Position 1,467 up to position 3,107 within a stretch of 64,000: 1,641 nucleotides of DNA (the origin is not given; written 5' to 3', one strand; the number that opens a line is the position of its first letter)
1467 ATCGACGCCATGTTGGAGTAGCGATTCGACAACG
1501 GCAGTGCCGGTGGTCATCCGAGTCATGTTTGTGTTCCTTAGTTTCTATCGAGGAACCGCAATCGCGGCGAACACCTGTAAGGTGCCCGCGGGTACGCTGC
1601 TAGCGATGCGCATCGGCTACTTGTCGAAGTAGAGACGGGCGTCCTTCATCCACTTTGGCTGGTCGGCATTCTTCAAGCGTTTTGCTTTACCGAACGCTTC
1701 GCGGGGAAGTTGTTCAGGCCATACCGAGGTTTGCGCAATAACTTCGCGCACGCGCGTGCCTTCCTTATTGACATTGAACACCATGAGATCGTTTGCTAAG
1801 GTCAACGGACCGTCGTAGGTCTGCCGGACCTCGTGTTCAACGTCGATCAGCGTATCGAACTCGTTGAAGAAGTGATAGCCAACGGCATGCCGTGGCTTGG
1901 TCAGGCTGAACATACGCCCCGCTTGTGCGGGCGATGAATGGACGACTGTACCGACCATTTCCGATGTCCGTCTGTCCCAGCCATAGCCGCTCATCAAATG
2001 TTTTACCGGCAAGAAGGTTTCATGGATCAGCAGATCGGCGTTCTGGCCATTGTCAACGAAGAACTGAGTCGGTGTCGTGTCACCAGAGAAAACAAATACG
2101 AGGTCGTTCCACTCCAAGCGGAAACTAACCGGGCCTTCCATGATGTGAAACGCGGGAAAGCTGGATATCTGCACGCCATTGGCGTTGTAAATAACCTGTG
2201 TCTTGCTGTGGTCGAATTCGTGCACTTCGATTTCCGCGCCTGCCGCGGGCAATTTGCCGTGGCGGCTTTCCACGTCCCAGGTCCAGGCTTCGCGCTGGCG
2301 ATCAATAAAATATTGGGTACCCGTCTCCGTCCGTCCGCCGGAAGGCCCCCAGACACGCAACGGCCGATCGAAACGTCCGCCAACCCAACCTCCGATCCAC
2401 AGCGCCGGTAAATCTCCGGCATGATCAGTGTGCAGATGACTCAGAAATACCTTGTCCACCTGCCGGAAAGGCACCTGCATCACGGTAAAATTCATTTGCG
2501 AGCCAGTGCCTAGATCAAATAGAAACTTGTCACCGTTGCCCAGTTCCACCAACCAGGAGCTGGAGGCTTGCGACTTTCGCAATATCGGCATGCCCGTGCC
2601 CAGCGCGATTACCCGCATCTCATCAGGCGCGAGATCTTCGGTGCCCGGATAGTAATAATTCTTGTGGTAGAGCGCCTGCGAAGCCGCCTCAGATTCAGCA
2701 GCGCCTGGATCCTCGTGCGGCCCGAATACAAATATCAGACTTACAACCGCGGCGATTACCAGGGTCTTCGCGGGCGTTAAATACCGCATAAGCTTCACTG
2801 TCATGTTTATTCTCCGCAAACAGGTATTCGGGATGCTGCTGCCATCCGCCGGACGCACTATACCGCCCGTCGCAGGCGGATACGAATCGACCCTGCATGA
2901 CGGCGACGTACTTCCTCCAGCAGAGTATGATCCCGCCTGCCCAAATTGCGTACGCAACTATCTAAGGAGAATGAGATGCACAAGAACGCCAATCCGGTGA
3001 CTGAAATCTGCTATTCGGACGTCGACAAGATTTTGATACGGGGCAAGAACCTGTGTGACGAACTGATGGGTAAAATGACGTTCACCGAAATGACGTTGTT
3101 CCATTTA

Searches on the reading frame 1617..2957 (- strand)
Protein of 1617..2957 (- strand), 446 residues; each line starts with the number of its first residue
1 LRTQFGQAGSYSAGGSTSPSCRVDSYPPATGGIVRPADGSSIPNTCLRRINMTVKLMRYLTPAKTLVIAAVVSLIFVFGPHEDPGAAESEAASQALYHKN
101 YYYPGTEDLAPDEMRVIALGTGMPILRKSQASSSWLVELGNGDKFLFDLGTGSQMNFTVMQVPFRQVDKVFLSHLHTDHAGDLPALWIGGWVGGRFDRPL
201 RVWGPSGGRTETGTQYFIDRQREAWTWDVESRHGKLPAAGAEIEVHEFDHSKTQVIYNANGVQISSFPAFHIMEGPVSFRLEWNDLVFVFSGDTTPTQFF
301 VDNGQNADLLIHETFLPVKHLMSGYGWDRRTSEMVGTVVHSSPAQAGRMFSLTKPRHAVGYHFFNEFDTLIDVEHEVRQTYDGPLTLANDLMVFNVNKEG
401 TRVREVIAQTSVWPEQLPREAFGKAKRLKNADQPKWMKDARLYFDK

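Call 75: search_protein_families(library=pfam, proteins=[window:1617-2957:-], max_evalue=0.0001)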
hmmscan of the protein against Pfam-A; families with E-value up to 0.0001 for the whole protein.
window:1617-2957:- (446 aa): 2 families
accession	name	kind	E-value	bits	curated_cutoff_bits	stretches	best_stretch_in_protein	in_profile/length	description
PF00753.33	Lactamase_B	-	2.4e-12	47.6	22.7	1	131-301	5-157/196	Metallo-beta-lactamase superfamily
PF12706.13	Lactamase_B_2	-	1.7e-10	41.3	27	1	146-363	4-200/200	Beta-lactamase superfamily domain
